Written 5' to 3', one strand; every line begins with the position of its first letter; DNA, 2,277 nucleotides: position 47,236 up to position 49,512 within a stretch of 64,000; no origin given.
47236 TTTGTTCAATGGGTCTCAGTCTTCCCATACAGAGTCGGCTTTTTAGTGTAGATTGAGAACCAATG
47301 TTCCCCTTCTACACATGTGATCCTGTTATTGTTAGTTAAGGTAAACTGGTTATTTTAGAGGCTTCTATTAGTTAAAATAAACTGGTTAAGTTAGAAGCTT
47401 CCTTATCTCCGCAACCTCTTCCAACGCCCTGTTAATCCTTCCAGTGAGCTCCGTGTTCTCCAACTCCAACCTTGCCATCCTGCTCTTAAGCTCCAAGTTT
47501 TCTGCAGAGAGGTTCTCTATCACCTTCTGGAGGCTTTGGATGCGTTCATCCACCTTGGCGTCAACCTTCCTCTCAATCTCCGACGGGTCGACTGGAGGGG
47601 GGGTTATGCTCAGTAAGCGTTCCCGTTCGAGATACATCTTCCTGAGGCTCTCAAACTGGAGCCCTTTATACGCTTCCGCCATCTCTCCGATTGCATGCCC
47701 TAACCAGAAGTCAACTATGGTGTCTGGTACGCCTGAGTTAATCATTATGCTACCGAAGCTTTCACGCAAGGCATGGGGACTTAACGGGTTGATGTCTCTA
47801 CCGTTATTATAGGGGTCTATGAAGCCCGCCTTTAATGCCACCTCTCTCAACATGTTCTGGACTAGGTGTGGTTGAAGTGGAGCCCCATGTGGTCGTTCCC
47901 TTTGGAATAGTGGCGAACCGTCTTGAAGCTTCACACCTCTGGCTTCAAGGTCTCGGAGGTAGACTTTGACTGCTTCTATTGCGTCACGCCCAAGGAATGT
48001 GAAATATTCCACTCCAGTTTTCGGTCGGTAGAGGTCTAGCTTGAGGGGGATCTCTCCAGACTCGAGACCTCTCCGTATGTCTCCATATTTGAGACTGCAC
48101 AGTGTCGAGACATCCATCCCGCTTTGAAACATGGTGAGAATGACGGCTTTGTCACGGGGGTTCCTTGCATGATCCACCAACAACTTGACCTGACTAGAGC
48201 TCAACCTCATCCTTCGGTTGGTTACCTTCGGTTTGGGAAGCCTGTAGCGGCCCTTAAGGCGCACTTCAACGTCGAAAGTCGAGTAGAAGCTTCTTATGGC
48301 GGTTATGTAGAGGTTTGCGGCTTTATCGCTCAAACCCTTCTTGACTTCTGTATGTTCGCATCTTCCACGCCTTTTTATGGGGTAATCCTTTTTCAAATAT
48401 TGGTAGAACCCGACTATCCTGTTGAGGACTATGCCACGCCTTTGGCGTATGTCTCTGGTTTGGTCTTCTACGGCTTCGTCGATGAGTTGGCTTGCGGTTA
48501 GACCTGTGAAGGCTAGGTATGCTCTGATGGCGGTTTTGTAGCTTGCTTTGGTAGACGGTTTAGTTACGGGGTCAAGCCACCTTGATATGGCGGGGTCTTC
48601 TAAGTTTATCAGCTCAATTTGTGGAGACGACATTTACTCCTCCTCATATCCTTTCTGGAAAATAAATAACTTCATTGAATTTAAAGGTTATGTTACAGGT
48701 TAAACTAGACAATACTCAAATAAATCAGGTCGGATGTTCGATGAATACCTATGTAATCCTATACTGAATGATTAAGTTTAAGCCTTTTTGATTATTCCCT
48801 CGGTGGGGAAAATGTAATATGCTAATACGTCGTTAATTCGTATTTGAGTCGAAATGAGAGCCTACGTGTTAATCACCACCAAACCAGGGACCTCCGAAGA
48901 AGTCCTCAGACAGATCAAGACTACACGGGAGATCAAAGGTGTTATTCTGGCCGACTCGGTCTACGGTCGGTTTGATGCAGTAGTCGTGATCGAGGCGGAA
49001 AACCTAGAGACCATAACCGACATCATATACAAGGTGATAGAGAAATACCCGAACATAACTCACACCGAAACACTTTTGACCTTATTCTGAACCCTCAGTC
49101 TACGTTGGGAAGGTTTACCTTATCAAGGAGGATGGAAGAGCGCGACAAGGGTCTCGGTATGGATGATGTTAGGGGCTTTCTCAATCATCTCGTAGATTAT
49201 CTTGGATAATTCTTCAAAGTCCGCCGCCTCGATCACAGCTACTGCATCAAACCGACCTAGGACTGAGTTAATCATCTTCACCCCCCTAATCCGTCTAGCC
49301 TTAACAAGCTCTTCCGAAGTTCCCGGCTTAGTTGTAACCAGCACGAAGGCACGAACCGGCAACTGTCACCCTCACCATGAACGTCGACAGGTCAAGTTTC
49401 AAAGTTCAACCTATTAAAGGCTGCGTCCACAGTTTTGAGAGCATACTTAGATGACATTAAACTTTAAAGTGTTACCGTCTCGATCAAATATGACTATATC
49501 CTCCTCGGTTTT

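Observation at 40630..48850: Integrated plasmid/virus-like element with primase, P-loop NTPase, intact integrase and a ThyA-like cargo gene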

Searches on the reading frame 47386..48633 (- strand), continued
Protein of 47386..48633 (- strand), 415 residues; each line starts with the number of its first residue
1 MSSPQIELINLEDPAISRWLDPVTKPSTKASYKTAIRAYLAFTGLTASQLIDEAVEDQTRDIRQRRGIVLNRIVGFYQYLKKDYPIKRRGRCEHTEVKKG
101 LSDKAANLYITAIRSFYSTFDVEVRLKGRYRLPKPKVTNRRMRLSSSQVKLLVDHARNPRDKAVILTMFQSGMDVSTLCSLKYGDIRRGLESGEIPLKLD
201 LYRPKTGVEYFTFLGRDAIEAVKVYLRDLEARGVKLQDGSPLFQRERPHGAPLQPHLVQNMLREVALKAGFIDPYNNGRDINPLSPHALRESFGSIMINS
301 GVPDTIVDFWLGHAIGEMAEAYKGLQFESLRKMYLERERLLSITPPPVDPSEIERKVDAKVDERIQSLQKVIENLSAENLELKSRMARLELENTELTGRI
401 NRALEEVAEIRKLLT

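Call 75: search_solved_structures(query=A2, max_evalue=0.001, show_alignments=2)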
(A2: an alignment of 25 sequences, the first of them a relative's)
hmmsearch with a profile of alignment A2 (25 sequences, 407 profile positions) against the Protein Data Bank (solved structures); distinct sequences matched with E-value up to 0.001: 10.
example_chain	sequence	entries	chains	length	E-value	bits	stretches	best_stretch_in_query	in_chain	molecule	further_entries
4a8e_A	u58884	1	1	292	1e-24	90.2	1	91-333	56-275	PROBABLE TYROSINE RECOMBINASE XERC-LIKE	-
5hxy_A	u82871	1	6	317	5.9e-21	77.9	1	59-333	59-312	Tyrosine recombinase XerA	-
1a0p_A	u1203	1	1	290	2.4e-15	59.3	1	142-330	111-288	SITE-SPECIFIC RECOMBINASE XERD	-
5dcf_A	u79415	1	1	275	3.2e-15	59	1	150-333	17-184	Tyrosine recombinase XerD,DNA translocase FtsK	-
9i5v_14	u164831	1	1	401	3.1e-10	42.5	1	95-371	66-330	Ribosome-associated translation inhibitor RaiA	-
7zr2_A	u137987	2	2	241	8e-05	24.7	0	353-403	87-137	Spike protein S2',Chimeric protein mimic of SARS-CoV-2 Spike HR1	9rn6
6en0_A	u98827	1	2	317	0.00015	23.8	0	163-326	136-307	Int protein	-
5jjv_A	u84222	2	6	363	0.00022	23.3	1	155-328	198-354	Tyrosine recombinase XerH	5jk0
6emy_A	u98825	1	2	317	0.00025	23.1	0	163-327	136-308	Int protein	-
6emz_A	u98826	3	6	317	0.00027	23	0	163-326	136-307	Int protein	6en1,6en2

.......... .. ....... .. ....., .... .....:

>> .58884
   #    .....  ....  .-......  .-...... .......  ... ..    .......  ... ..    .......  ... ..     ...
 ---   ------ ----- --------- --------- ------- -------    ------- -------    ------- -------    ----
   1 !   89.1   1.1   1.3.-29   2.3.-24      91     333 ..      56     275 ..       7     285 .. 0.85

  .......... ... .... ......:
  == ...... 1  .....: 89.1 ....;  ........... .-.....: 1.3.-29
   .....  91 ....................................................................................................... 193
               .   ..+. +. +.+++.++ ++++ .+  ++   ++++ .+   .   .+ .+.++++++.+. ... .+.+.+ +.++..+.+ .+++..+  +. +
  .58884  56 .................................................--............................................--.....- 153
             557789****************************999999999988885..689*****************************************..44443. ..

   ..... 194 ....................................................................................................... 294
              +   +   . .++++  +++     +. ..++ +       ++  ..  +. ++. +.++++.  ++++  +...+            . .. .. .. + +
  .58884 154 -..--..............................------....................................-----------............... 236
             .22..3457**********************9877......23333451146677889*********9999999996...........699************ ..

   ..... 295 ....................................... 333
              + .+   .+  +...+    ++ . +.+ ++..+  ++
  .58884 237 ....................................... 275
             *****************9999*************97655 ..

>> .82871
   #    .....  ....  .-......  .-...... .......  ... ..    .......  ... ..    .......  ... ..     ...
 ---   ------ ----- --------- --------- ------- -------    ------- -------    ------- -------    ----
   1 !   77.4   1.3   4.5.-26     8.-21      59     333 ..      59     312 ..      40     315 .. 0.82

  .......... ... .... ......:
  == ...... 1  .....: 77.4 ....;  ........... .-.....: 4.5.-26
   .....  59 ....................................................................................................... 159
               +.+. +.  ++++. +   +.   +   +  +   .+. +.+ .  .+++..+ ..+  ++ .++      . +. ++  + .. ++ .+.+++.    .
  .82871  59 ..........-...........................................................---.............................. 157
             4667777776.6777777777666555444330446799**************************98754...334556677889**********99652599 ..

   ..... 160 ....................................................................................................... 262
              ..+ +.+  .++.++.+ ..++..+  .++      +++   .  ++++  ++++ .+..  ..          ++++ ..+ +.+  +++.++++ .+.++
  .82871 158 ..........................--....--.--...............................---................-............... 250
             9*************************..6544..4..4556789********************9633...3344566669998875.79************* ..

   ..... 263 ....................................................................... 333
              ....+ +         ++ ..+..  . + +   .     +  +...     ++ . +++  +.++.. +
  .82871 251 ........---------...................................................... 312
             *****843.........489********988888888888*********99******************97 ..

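Call 91: search_protein_families(library=ncbifam, max_evalue=0.01, proteins=[window:47386-48633:-])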
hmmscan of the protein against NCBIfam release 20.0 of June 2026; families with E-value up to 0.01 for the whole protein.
window:47386-48633:- (415 aa): 6 families
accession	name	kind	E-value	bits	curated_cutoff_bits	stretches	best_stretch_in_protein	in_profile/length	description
NF040815.2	recomb_XerA_Arch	equivalog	5.6e-25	88.4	220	1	27-334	15-263/263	site-specific tyrosine recombinase/integron integrase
TIGR02225.1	recomb_XerD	equivalog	1.1e-16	61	329.6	1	96-335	53-284/290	site-specific tyrosine recombinase XerD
TIGR02224.1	recomb_XerC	equivalog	1.1e-15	57.8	335.15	1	97-335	57-287/295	tyrosine recombinase XerC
NF001399.0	PRK00283.1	subfamily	2.4e-15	56.6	279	1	97-335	64-293/300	tyrosine recombinase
NF003462.0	PRK05084.1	equivalog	0.00026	19.8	267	0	158-331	194-350/360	tyrosine recombinase XerS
NF007371.0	PRK09871.1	subfamily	0.0019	17.8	222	1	155-313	22-162/198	tyrosine-type DNA invertase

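Call 101: search_dna_similar(query=window:47386-48633:-, collection=plasmids, mode=protein, max_evalue=0.00001, max_rows=15)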
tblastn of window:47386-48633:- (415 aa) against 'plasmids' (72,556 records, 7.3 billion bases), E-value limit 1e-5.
Records with a match: 122; places in all: 126; records where one place covers at least 80% of the query: 0.
Best place of each record, by identity: <60% 122.
By first word of the organism name: Enterococcus 33; Providencia 13; Phaeobacter 10; Staphylococcus 8; Proteus 7; Nostoc 6; Leptolyngbya 4; Piscirickettsia 3; Sphingobium 2; Ensifer 2; and 30 more.
By predicted mobility (MOB-suite, as given by PLSDB): non-mobilizable 60; conjugative 44; mobilizable 18.
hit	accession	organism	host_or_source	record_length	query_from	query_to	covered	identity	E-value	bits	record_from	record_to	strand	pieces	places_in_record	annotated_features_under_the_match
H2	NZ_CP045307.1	Legionella longbeachae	Homo sapiens,Sputum sample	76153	16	343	79%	24.6%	9e-9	65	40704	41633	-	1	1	tyrosine-type recombinase/integrase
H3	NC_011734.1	Gloeothece citriformis PCC 7424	-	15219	19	322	73%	25.9%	5e-8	63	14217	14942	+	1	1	tyrosine-type recombinase/integrase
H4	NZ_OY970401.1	Peribacillus frigoritolerans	-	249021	71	380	75%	25.0%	5e-9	66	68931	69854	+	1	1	site-specific integrase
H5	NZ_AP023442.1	Nostoc sp. MS1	-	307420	19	345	79%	23.4%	2e-7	61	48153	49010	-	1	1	tyrosine-type recombinase/integrase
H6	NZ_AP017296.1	Nostoc sp. NIES-3756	-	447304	19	335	76%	23.5%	7e-8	62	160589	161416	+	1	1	tyrosine-type recombinase/integrase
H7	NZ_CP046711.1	Nostoc sp. ATCC 53789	-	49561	16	322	74%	23.8%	6e-7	59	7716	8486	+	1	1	tyrosine-type recombinase/integrase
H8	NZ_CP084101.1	Cyanobacterium sp. Dongsha4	-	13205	16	322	74%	23.1%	5e-6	56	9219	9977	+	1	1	tyrosine-type recombinase/integrase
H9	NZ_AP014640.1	Leptolyngbya boryana IAM M-101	-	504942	16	314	72%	23.5%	2e-6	57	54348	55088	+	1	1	tyrosine-type recombinase/integrase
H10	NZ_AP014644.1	Leptolyngbya boryana dg5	-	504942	16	314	72%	23.5%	2e-6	57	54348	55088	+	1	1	tyrosine-type recombinase/integrase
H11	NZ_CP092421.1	Leptolyngbya boryana IU 594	-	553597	16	314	72%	23.5%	2e-6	57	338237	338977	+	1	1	tyrosine-type recombinase/integrase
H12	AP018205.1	Leptolyngbya boryana NIES-2135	-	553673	16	314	72%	23.5%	2e-6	57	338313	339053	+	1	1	integrase family protein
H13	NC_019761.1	Allocoleopsis franciscana PCC 7113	-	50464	73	326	61%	26.2%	1e-7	62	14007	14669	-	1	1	tyrosine-type recombinase/integrase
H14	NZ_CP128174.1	Sphingobium baderi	mixed culture,activated sludge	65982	94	350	62%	25.0%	2e-7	61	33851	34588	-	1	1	tyrosine-type recombinase/integrase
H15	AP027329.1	Sphingobium sp. TomTYG64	-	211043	94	350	62%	25.0%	2e-7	61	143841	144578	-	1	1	integrase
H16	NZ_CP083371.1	Ensifer canadensis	Melilotus albus,Cell Culture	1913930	91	342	61%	24.9%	2e-6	58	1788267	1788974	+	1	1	none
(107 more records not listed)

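Call 102: search_dna_similar(query=window:47386-48633:-, collection=phages, mode=protein, max_evalue=0.00001, max_rows=15)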
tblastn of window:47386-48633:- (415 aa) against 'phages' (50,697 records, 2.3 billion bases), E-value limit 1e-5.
Records with a match: 15; places in all: 15; records where one place covers at least 80% of the query: 5.
Best place of each record, by identity: <60% 15.
By first word of the organism name: Listeria 4; Methanothermobacter 2; Methanobacterium 2; Salmonella 2; Geoglobus 1; Staphylococcus 1; Bacteriophage 1; Microcystis 1; Parageobacillus 1.
By host as written in the record: Listeria monocytogenes 4; - 3; Geoglobus ahangari strain 234 1; Methanobacterium thermoautotrophicum Marburg 1; Methanobacterium thermoautotrophicum 1; Staphylococcus aureus 1; Microcystis aeruginosa FACHB-469 1; Homo sapiens 1; and 2 more.
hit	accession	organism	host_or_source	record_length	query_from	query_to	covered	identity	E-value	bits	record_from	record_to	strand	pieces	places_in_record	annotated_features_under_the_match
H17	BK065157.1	Geoglobus ahangari pleomorphic virus 1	Geoglobus ahangari strain 234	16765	1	390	94%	23.6%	5e-15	83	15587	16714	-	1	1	integrase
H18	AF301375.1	Methanothermobacter phage psiM100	-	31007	11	343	80%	25.2%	3e-16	87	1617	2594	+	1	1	ORF29: putative integrase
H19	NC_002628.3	Methanothermobacter phage psiM100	-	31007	11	343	80%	25.2%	3e-16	87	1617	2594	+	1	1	ORF29: site-specific integrase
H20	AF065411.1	Methanobacterium phage psiM2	Methanobacterium thermoautotrophicum ...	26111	25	369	83%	24.3%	1e-14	82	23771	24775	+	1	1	unknown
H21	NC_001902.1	Methanobacterium phage psiM2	Methanobacterium thermoautotrophicum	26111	25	369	83%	24.3%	1e-14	82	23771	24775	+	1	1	hypothetical protein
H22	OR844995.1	Staphylococcus phage SA 1306 Kay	Staphylococcus aureus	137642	50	334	69%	24.0%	2e-6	56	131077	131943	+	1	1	record has no annotation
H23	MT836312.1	Bacteriophage sp.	human fecal samples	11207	99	364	64%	24.4%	2e-6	56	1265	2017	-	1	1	record has no annotation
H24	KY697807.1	Microcystis phage MACPNOA1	Microcystis aeruginosa FACHB-469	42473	98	350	61%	25.1%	2e-6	56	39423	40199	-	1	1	integrase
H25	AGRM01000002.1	Salmonella enterica subsp. houtenae str. ATCC BAA-1581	Homo sapiens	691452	97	334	57%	26.0%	2e-6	56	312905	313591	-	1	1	tyrosine recombinase XerD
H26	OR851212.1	Salmonella phage S.Kent 1-2-1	Salmonella enterica subsp. enterica ...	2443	97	334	57%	26.0%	2e-6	56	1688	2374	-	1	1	record has no annotation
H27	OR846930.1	Listeria phage LM 4-11-1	Listeria monocytogenes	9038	159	380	53%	27.8%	1e-9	66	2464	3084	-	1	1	record has no annotation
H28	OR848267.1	Listeria phage LM 4-14-1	Listeria monocytogenes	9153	159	380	53%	27.8%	1e-9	66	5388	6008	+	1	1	record has no annotation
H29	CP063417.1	Parageobacillus phage JGon-2020a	Parageobacillus thermoglucosidasius 23.6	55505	99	322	54%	26.0%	8e-6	54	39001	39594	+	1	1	record has no annotation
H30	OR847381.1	Listeria phage LM 4-11-1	Listeria monocytogenes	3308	160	334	42%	27.4%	1e-6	57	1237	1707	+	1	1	record has no annotation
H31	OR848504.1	Listeria phage LM 4-14-1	Listeria monocytogenes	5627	160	334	42%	27.4%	1e-6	57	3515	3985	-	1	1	record has no annotation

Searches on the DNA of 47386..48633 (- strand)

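Call 34: search_rna_families(sources=[L087, L088, L090, L083, L084, L085], threshold=gathering)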
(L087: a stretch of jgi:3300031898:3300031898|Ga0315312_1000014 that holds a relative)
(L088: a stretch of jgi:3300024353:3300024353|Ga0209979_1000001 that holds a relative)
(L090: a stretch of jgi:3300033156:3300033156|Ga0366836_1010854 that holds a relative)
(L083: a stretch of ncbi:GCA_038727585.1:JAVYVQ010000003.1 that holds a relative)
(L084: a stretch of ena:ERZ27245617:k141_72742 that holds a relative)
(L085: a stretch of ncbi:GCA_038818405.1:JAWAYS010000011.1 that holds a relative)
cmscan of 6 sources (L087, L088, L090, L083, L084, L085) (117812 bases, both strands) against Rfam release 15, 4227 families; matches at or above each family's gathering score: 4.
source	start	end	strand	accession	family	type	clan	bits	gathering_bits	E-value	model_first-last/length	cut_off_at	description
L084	13701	13786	+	RF00005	tRNA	Gene; tRNA;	CL00001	57.4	29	1.7e-09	1-71/71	no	tRNA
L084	4187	4286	+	RF00005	tRNA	Gene; tRNA;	CL00001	55.9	29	4.3e-09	1-71/71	no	tRNA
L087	8623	8707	+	RF00005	tRNA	Gene; tRNA;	CL00001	50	29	1.9e-07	1-71/71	no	tRNA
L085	18028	18136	+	RF00005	tRNA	Gene; tRNA;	CL00001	44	29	8e-06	1-71/71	no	tRNA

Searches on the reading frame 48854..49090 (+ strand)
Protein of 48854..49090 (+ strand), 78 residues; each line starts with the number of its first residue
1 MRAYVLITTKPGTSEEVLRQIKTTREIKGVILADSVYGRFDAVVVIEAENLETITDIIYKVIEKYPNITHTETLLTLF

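Call 37: search_protein_families(library=pfam, max_evalue=0.01, proteins=[window:48854-49090:+])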
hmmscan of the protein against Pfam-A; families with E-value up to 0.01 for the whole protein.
window:48854-49090:+ (78 aa): 2 families
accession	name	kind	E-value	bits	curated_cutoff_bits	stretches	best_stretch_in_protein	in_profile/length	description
PF01037.27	AsnC_trans_reg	-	1.1e-08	35.3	25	1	5-76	1-70/73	Lrp/AsnC ligand binding domain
PF03927.19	NapD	-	9.4e-06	26.1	28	1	5-70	6-66/76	NapD protein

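Call 103: find_encoding_contigs(protein=window:48854-49090:+, flank=10000, max_places=6)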
Protein window:48854-49090:+ (78 aa): no gene with exactly this product is on record in the collection.

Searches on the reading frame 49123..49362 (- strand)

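Call 37: search_protein_families(library=pfam, max_evalue=0.01, proteins=[window:49123-49362:-])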
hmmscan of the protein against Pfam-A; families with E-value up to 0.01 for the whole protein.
window:49123-49362:- (79 aa): 2 families
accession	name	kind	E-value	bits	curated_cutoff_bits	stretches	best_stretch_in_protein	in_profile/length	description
PF01037.27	AsnC_trans_reg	-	4.3e-08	33.4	25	1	7-75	1-71/73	Lrp/AsnC ligand binding domain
PF22482.2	AsnC_trans_reg_3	-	0.0015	19.1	24.4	1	27-73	36-81/95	PF0864 C-terminal dimeric alpha+beta barrel domain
